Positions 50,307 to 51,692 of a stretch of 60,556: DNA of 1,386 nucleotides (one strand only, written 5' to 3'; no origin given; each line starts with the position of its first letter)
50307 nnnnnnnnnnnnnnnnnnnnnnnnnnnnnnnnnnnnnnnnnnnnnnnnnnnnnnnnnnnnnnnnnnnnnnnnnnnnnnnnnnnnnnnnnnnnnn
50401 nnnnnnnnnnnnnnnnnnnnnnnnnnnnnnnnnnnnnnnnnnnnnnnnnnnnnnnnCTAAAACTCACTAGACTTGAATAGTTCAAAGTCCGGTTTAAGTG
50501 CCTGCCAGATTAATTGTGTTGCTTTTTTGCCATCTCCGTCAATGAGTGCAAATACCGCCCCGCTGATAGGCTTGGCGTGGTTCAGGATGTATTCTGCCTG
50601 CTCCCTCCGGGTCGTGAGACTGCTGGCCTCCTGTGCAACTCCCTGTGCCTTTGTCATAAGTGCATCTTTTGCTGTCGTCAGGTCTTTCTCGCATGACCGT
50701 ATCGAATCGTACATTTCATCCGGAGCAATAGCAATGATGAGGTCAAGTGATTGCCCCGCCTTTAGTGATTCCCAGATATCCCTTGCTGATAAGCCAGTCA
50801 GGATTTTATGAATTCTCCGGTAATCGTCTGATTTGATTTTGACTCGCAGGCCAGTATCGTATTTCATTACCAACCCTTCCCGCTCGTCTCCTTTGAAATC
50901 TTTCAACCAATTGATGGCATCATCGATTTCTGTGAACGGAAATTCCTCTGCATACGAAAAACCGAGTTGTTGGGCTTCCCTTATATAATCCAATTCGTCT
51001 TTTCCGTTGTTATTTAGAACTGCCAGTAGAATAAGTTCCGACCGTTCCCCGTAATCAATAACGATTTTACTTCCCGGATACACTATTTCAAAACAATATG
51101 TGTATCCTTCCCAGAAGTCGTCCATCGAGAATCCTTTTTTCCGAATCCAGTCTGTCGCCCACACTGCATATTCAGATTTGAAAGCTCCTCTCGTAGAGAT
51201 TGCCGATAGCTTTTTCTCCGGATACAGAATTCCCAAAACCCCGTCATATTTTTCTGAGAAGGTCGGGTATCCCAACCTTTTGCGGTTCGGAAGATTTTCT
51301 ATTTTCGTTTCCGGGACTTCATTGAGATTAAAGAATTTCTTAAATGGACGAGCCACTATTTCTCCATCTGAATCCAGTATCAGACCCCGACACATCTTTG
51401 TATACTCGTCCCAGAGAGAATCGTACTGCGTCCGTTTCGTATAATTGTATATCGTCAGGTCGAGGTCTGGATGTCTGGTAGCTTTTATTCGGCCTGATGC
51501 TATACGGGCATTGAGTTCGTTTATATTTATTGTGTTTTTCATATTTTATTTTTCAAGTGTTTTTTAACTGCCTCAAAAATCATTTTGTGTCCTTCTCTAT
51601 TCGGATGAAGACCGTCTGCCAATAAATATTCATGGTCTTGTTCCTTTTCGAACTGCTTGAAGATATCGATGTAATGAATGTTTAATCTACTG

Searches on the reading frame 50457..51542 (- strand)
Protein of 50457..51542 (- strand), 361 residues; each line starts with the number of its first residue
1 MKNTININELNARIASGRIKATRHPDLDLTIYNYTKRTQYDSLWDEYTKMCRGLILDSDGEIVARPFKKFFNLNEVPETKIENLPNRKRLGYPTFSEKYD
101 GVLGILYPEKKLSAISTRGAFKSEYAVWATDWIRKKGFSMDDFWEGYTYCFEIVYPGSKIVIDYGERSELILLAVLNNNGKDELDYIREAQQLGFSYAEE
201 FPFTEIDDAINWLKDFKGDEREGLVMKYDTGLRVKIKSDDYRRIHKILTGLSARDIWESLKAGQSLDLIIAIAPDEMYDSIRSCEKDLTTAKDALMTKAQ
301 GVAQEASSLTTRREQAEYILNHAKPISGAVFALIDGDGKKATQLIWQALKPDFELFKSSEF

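Call 3: search_protein_families(library=pfam, proteins=[window:50457-51542:-], max_evalue=0.01)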
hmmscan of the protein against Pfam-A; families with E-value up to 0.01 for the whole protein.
window:50457-51542:- (361 aa): 1 family
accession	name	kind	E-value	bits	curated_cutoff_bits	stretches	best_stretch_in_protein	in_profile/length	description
PF09511.15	RNA_lig_T4_1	-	6.6e-21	75.6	28.3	1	51-241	2-227/227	RNA ligase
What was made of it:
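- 50457..51542 (-): T4 Rnl1-type RNA ligase, the last gene of the minus-strand operon, downstream of the insertion. Pfam RNA_lig_T4_1 at 75.6 bits (call 3).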

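Call 82: search_protein_families(library=ncbifam, proteins=[window:50457-51542:-], max_evalue=0.01)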
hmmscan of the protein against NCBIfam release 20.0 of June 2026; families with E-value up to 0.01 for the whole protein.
window:50457-51542:- (361 aa): 1 family
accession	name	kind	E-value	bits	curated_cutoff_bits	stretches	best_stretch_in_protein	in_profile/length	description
TIGR02308.1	RNA_lig_T4_1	equivalog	7.6e-18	64.8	242.25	1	44-286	44-292/373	T4 RnlA family RNA ligase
